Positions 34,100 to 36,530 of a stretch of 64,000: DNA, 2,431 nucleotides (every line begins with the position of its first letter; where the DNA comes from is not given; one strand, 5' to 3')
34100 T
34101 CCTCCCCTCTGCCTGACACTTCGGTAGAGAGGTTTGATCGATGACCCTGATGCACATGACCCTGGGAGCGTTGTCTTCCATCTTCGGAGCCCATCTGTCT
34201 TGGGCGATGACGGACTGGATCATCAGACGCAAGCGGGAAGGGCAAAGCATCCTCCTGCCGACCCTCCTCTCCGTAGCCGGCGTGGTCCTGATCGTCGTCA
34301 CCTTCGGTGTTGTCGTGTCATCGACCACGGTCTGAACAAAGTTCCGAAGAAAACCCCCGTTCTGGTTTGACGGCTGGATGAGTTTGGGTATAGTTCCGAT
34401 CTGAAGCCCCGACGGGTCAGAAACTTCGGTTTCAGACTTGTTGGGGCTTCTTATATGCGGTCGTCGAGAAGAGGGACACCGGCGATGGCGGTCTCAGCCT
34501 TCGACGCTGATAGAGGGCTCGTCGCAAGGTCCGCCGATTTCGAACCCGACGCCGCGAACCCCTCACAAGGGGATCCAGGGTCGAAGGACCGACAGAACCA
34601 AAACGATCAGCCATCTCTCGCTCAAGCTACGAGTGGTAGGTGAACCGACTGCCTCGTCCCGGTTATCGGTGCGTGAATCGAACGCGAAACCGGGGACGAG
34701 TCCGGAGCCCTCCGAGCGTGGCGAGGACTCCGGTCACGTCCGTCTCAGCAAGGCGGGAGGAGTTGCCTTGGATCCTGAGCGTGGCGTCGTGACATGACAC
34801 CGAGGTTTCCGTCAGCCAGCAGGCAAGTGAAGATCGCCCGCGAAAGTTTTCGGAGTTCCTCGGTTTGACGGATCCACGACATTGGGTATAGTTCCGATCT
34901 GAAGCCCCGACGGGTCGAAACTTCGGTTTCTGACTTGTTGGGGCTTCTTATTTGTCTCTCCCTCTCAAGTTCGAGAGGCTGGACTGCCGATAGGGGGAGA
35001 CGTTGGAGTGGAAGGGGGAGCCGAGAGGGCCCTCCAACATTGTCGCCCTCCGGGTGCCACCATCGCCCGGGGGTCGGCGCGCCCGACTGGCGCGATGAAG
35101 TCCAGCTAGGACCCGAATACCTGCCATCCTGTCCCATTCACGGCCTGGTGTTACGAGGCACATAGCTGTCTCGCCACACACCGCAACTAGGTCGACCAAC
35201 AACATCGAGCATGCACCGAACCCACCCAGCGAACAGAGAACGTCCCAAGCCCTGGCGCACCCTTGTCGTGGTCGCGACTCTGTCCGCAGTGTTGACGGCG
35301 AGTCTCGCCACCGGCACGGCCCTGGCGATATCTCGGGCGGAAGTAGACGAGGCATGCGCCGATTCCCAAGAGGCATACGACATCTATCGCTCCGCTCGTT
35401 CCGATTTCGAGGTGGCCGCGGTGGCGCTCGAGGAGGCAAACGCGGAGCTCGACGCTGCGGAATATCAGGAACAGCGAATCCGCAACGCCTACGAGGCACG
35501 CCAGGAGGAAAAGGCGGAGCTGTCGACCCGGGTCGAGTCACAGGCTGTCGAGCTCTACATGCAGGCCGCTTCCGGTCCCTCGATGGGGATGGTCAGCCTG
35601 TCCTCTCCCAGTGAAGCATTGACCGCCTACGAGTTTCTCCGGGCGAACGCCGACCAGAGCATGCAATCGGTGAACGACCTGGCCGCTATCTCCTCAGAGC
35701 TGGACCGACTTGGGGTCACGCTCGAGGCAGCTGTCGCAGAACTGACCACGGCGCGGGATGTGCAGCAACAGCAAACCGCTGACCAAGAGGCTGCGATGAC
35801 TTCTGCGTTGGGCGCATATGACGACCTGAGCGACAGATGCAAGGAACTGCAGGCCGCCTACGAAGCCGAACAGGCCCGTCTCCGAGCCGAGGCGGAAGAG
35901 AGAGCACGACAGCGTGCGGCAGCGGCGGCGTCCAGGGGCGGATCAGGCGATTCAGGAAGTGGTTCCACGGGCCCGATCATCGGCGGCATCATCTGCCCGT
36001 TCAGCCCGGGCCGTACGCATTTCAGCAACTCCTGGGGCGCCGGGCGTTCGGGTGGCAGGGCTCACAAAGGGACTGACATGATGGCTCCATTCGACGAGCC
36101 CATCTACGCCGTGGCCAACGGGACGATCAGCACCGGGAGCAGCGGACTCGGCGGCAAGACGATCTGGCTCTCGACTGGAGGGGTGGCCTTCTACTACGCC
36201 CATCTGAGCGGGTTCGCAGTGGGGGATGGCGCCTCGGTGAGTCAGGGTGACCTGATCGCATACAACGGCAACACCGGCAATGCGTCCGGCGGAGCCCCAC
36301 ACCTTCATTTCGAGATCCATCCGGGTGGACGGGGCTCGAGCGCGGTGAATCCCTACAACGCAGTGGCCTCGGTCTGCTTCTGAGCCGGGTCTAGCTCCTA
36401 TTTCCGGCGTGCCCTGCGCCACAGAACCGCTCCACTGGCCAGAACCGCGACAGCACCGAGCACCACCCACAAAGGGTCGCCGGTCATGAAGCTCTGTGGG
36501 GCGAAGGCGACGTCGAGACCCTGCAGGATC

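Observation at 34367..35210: Tandem duplicated promoter plus 5' stem-loop modules driving long structured leaders upstream of an M23 cell-wall peptidase: candidate c-di-AMP (ydaO-class) riboswitch or novel sRNA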

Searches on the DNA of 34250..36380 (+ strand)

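Call 4: search_rna_families(source=window, start=34250, end=35300, threshold=evalue, max_evalue=10, show_alignments=3)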
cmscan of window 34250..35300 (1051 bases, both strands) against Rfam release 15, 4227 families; matches with E-value up to 10: 9.
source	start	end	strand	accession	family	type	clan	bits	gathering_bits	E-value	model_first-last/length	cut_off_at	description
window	34869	34951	+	RF00262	sar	Gene; antisense;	-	19.3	43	0.61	1-68/68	no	sar RNA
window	35032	35092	-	RF01763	Guanidine-III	Cis-reg; riboswitch;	-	17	36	0.7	1-67/67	no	Guanidine-III riboswitch aptamer (yKKC-III)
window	34900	34948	+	RF00974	mir-607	Gene; miRNA;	-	16.9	94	5.6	1-91/91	no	mir-607 microRNA precursor family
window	34401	34450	+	RF00262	sar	Gene; antisense;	-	16.3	43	3.8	31-64/68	no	sar RNA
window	35032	35127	-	RF02680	PreQ1-III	Cis-reg; riboswitch;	-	15.7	63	2.6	1-102/102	no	PreQ1-III (pre queuosine) riboswitch aptamer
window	34902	34974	-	RF02236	asX2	Gene; sRNA;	-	14.7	70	6.1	1-87/87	no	Xanthomonas sRNA asX2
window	35047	35103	-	RF01297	sR40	Gene; snRNA; snoRNA; CD-box;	-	13.6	50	8.6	1-61/61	no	Small nucleolar RNA sR40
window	34694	34735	+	RF01138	sR23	Gene; snRNA; snoRNA; CD-box;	-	12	45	3.8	1-54/54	no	Small nucleolar RNA sR23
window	34900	34948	+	RF03667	MIR1031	Gene; miRNA;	-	11.6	100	8.1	1-183/183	no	MIR1031 microRNA precursor family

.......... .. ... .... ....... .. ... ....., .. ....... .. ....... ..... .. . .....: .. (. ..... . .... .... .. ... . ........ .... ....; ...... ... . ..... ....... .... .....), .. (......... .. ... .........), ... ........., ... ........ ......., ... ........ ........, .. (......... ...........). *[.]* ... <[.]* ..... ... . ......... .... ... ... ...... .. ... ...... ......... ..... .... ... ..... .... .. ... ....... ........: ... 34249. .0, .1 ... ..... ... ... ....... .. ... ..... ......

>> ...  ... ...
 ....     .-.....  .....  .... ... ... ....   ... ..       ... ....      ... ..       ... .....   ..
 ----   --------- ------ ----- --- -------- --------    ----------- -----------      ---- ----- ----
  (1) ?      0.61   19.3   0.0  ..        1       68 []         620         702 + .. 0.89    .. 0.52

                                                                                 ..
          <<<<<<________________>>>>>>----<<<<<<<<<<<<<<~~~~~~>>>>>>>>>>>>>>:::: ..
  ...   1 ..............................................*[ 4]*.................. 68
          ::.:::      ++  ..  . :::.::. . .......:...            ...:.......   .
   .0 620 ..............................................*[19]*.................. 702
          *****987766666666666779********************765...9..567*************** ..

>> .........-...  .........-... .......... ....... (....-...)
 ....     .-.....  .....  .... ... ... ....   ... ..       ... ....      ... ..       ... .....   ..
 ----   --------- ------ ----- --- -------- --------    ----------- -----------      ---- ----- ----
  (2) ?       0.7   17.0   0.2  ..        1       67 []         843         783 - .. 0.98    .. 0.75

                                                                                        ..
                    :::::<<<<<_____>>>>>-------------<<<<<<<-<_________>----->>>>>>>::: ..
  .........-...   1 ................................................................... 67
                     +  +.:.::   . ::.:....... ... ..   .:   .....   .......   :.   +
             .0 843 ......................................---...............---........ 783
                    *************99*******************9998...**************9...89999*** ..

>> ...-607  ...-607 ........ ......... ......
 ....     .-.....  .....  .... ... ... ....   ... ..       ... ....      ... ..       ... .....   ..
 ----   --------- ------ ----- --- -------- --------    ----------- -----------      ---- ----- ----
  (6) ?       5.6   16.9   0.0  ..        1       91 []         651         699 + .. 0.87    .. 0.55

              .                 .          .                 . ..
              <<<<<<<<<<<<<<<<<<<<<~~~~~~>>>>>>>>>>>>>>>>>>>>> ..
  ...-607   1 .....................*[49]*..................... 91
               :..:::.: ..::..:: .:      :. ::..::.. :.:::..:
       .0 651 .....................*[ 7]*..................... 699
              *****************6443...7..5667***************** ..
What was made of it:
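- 34955..35210 (+): Leader B: the 256-nt 5' untranslated leader of the M23 gene. Highly conserved, non-coding and probably structured. It contains the invariant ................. (35093-35109). No Rfam hit (call 4).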

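Call 27: search_rna_families(sources=[L005, L007, L008, L010, L011, L014, L019, L020, L024, L025, L027, L029, L030, L017, L018], threshold=gathering)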
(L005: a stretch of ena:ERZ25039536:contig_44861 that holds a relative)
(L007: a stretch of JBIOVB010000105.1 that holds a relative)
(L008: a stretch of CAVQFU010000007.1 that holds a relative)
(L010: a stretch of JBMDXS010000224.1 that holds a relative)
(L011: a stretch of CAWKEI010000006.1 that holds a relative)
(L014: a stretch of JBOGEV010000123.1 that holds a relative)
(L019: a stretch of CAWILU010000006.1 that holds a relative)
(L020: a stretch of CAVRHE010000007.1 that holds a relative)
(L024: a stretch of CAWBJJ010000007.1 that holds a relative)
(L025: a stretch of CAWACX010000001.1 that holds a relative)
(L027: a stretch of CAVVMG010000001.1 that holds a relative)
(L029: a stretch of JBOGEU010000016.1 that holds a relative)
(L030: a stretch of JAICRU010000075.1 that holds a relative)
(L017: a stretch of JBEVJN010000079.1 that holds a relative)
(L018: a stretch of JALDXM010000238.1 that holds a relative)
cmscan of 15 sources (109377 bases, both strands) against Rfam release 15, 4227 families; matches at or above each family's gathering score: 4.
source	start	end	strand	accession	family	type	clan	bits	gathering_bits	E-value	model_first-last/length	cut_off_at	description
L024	5558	5631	-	RF00005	tRNA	Gene; tRNA;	CL00001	64.2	29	2.1e-11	1-71/71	no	tRNA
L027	2311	2384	+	RF00005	tRNA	Gene; tRNA;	CL00001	64.2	29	2.1e-11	1-71/71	no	tRNA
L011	4083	4156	-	RF00005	tRNA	Gene; tRNA;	CL00001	62.2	29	7.5e-11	1-71/71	no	tRNA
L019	5890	5963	-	RF00005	tRNA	Gene; tRNA;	CL00001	62.2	29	7.5e-11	1-71/71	no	tRNA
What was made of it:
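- On ydaO-yuaA c-di-AMP riboswitch (RF00379): Fifteen related loci: only tRNAs (call 27).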

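Call 31: build_rna_model(alignment_id=A2, structure=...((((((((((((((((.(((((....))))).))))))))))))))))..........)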
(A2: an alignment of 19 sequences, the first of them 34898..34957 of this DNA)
Model R1 built from alignment A2 (19 sequences, 61 columns); structure: as given.
model positions 59; base pairs 21; branch points 0; effective number of sequences 2.68; information 0.945 bits per position. Calibrated on 0.2 Mb of random sequence (short: E-values are rough).
structure used (alignment columns):
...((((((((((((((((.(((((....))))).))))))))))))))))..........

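Call 32: search_with_rna_model(model_id=R1, sources=[window, L002, L003, L005, L006, L007, L008, L010, L011, L013, L014, L015, L017, L018, L019, L020, L021, L022, L023, L024, L025, L026, L027, L028, L029, L030], max_evalue=1)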
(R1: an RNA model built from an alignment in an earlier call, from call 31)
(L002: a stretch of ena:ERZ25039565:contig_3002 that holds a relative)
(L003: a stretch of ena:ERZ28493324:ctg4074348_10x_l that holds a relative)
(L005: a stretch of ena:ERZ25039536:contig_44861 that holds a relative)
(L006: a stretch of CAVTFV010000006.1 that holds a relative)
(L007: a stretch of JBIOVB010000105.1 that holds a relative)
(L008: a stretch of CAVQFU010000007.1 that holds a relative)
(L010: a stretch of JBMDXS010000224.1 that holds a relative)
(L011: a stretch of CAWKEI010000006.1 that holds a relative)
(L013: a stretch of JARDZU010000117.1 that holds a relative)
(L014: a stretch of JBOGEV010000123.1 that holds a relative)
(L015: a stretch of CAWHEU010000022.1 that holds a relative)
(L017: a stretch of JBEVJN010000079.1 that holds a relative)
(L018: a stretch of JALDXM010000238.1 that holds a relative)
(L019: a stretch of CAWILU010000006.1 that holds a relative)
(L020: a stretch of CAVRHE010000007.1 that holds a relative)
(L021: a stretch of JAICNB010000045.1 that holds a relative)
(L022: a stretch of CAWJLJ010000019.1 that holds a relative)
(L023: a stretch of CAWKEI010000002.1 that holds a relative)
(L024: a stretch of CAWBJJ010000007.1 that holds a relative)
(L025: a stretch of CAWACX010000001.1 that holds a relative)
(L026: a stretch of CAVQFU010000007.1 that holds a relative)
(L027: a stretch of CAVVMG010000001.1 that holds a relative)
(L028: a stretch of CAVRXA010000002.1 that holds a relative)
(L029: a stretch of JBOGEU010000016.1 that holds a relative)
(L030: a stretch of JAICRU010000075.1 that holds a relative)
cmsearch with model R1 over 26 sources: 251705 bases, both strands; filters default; matches with E-value up to 1: 82.
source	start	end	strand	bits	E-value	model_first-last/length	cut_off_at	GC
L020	1261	1319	-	83.1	7e-22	1-59/59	no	0.53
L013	7931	7989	-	83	7.5e-22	1-59/59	no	0.53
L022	7137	7195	+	83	7.5e-22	1-59/59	no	0.53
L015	7250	7308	+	82.4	1.1e-21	1-59/59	no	0.53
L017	2919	2977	-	82.2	1.3e-21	1-59/59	no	0.54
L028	2083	2141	-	82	1.4e-21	1-59/59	no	0.54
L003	2205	2263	+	81.9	1.6e-21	1-59/59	no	0.54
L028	1587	1645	-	81.8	1.7e-21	1-59/59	no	0.53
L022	7641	7699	+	81.6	1.9e-21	1-59/59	no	0.56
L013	7438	7496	-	80.7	3.6e-21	1-59/59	no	0.54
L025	6864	6922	-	80.7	3.7e-21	1-59/59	no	0.58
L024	4937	4995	-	80.6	4e-21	1-59/59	no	0.56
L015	7754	7812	+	80.5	4.3e-21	1-59/59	no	0.54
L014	7013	7071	+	80.3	4.7e-21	1-59/59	no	0.58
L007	5882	5940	-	80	6e-21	1-59/59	no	0.58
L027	2454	2512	+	80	6e-21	1-59/59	no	0.58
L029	1257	1315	+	79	1.2e-20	1-59/59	no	0.56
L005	2797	2854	+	79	1.2e-20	1-59/59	no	0.55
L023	7796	7853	+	79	1.2e-20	1-59/59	no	0.55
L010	4325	4382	+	78.8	1.4e-20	1-59/59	no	0.59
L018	1015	1072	+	78.8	1.4e-20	1-59/59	no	0.59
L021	7248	7305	-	78.8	1.4e-20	1-59/59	no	0.59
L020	1829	1886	-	78.7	1.5e-20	1-59/59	no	0.57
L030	5121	5178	+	78.4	1.8e-20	1-59/59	no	0.59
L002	2200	2259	+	78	2.4e-20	1-59/59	no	0.53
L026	4532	4591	+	78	2.4e-20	1-59/59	no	0.53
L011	3149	3207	-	77.9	2.5e-20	1-59/59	no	0.58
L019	5765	5823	-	77.9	2.5e-20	1-59/59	no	0.58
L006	6347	6406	-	77.8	2.8e-20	1-59/59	no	0.5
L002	2688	2746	+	77.1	4.4e-20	1-59/59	no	0.51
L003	2708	2766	+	76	9.5e-20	1-59/59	no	0.51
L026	5019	5077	+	75.7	1.1e-19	1-59/59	no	0.53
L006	6844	6904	-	74.6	2.6e-19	1-59/59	no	0.52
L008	630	687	-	63.4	5.7e-16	1-59/59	no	0.59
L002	2681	2739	-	41.4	2.5e-09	1-59/59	no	0.54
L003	2701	2759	-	38.5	1.8e-08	1-59/59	no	0.53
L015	7243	7301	-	38.4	2e-08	1-59/59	no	0.54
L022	7130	7188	-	38.4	2e-08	1-59/59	no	0.54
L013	7938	7996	+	38.4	2e-08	1-59/59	no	0.54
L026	5012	5070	-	37.7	3.2e-08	1-59/59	no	0.56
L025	6871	6929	+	37.4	3.9e-08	1-59/59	no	0.56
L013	7445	7503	+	37.1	4.8e-08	1-59/59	no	0.56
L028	2090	2148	+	37.1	4.8e-08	1-59/59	no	0.56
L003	2198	2256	-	36.7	6.4e-08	1-59/59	no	0.56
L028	1594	1652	+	36.7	6.4e-08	1-59/59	no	0.56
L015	7747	7805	-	35.9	1.1e-07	1-59/59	no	0.58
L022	7634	7692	-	35.9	1.1e-07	1-59/59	no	0.58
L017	2926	2984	+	35.9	1.1e-07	1-59/59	no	0.58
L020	1268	1326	+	35.9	1.1e-07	1-59/59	no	0.58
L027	2447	2505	-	35.1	2e-07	1-59/59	no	0.59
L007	5889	5947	+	35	2.1e-07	1-59/59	no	0.58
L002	2193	2252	-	34.7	2.6e-07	1-59/59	no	0.53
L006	6354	6413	+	34.7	2.6e-07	1-59/59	no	0.53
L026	4525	4584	-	34.7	2.6e-07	1-59/59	no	0.53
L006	6851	6911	+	34.6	2.7e-07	1-59/59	no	0.52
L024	4944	5002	+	33.5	6e-07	1-59/59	no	0.59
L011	3156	3214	+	32.2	1.4e-06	1-59/59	no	0.56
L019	5772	5830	+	32.2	1.4e-06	1-59/59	no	0.56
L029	1250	1308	-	31.9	1.8e-06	1-59/59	no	0.58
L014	7006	7064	-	30.7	4.1e-06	1-59/59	no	0.59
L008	637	694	+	30.5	4.7e-06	1-59/59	no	0.62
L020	1836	1893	+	29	1.3e-05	1-59/59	no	0.6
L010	4318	4375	-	28.8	1.5e-05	1-59/59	no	0.55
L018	1008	1065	-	28.8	1.5e-05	1-59/59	no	0.55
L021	7255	7312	+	28.8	1.5e-05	1-59/59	no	0.55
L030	5114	5171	-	28.8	1.5e-05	1-59/59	no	0.55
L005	2790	2847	-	28.7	1.6e-05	1-59/59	no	0.59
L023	7789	7846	-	28.7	1.6e-05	1-59/59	no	0.59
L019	3797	3843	+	23.8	0.00048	1-59/59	no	0.7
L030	7550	7596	-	23.7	0.00051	1-59/59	no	0.7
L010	6668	6714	-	23.6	0.00058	1-59/59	no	0.72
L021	5082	5128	+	23.5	0.0006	1-59/59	no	0.7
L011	1230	1276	+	21.7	0.0021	1-59/59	no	0.68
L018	3280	3326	-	19.6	0.0092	1-59/59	no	0.64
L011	1223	1269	-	15.1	0.21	1-59/59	no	0.7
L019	3790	3836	-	14.8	0.25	1-59/59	no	0.72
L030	7557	7603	+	13.9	0.45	1-59/59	no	0.72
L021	5075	5121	-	13.4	0.66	1-59/59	no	0.72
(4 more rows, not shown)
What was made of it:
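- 34403..34450 (+): Hairpin A, 48 nt. It has 16 outer pairs, an A/A 1x1 internal loop, 5 inner pairs and a UUCG loop. It starts 8 nt after the -10 box, which is the predicted position +1 (or up to 2 nt downstream of it). Covariance-model hit of 74.6 bits (call 32).
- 34901..34947 (+): Hairpin B, 47 nt. It has the same helix as hairpin A, with a single bulged U in place of the A/A internal loop. Covariance-model hit of 77.5 bits (call 32).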
